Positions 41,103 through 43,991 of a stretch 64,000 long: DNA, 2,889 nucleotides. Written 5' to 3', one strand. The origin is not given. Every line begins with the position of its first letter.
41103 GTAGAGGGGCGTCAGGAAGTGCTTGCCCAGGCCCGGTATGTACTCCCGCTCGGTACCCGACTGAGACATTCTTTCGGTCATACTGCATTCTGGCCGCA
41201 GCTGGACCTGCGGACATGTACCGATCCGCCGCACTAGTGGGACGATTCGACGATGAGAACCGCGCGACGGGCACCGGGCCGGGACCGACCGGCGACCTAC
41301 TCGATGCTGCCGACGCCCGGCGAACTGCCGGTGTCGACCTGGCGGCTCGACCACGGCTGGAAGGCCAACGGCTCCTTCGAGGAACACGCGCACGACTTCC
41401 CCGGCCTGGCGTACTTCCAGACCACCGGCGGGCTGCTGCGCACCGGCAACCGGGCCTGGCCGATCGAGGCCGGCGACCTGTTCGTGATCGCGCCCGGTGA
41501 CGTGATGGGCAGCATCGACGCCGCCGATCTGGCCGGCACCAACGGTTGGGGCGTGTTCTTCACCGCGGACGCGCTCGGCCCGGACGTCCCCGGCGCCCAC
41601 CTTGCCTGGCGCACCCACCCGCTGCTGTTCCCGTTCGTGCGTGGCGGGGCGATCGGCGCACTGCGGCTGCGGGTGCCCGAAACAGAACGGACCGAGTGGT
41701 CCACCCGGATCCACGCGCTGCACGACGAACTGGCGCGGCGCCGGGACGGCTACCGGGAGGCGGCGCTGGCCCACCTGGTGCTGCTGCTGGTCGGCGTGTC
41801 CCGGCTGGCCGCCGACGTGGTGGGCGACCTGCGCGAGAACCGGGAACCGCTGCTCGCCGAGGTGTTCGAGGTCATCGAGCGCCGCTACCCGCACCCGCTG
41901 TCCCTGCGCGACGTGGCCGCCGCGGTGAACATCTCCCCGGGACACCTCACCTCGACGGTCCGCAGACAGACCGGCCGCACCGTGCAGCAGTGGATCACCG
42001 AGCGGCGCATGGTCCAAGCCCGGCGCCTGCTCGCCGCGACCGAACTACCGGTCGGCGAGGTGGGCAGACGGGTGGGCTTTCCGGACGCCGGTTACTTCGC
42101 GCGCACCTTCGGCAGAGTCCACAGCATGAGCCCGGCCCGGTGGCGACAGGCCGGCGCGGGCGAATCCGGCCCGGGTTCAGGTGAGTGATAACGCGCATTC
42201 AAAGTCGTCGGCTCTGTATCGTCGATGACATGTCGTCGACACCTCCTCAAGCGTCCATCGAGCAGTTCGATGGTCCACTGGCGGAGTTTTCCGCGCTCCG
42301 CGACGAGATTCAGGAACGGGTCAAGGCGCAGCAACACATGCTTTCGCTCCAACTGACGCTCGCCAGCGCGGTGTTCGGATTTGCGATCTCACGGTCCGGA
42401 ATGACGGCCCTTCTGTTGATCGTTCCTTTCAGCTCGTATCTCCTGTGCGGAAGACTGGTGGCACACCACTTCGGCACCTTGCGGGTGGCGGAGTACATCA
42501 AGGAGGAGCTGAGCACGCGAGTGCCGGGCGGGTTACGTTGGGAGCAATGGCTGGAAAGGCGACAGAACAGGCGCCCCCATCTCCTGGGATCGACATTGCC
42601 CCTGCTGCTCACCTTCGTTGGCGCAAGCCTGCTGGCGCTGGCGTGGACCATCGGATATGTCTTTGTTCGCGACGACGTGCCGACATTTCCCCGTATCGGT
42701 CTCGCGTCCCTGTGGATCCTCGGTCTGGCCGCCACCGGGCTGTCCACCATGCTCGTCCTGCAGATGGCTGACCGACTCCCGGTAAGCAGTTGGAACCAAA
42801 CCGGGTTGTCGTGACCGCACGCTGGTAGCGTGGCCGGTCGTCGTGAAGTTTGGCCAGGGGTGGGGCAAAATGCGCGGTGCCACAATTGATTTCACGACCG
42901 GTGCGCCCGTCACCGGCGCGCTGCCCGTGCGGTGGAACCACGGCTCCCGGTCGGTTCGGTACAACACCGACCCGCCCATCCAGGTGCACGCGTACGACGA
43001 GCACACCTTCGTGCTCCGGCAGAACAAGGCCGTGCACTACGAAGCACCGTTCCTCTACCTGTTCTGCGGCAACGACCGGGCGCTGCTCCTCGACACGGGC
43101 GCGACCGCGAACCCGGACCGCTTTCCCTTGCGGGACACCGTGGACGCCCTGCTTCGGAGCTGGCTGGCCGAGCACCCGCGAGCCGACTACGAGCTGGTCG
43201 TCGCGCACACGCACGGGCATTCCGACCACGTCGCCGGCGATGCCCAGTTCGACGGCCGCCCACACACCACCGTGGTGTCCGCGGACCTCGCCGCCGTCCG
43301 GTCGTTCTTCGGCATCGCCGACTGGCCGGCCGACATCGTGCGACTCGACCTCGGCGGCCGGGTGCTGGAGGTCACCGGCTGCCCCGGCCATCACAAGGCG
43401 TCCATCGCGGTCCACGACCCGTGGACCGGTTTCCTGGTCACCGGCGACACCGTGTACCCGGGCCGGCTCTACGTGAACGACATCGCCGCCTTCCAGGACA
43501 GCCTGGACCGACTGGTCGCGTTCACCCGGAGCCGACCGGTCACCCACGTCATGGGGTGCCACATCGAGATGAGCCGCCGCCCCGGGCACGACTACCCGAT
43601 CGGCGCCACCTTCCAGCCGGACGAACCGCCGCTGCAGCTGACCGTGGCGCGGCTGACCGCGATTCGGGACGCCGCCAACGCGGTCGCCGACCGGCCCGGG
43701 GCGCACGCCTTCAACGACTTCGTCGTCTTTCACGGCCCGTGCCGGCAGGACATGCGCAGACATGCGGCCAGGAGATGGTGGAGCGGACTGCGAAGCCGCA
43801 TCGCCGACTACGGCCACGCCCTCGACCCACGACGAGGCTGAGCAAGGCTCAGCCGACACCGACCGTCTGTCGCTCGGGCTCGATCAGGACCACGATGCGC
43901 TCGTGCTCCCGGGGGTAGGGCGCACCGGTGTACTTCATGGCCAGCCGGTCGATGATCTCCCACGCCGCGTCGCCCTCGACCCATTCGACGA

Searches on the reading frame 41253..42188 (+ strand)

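Call 10: search_protein_families(library=pfam, proteins=[window:41253-42188:+], max_evalue=0.001)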
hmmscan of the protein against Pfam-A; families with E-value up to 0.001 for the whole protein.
window:41253-42188:+ (311 aa): 3 families
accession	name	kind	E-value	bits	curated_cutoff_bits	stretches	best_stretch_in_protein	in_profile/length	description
PF12833.13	HTH_18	-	1.3e-21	77.1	33.6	1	222-299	2-79/80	Helix-turn-helix domain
PF00165.29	HTH_AraC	-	3.7e-16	59.3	26.6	2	208-249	1-42/42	Bacterial regulatory helix-turn-helix proteins, AraC family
PF02311.25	AraC_binding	-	0.00045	20.4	21.1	0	41-84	15-58/135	AraC-like ligand binding domain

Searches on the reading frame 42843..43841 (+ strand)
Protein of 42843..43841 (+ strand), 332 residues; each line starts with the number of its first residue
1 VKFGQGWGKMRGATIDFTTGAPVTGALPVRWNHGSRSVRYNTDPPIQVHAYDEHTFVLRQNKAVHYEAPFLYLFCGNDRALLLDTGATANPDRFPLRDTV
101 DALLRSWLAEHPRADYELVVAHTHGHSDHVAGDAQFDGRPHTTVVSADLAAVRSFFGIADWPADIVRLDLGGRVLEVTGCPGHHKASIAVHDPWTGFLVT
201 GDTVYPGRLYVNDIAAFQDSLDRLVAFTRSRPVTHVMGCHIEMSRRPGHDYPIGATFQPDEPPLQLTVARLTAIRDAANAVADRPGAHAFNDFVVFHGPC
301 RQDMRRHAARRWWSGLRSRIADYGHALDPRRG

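Call 10: search_protein_families(library=pfam, proteins=[window:42843-43841:+], max_evalue=0.001)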
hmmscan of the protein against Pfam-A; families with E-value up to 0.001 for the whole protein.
window:42843-43841:+ (332 aa): 1 family
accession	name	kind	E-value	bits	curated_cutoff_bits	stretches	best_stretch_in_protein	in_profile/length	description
PF00753.33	Lactamase_B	-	2e-11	44.7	22.7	1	72-214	9-161/196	Metallo-beta-lactamase superfamily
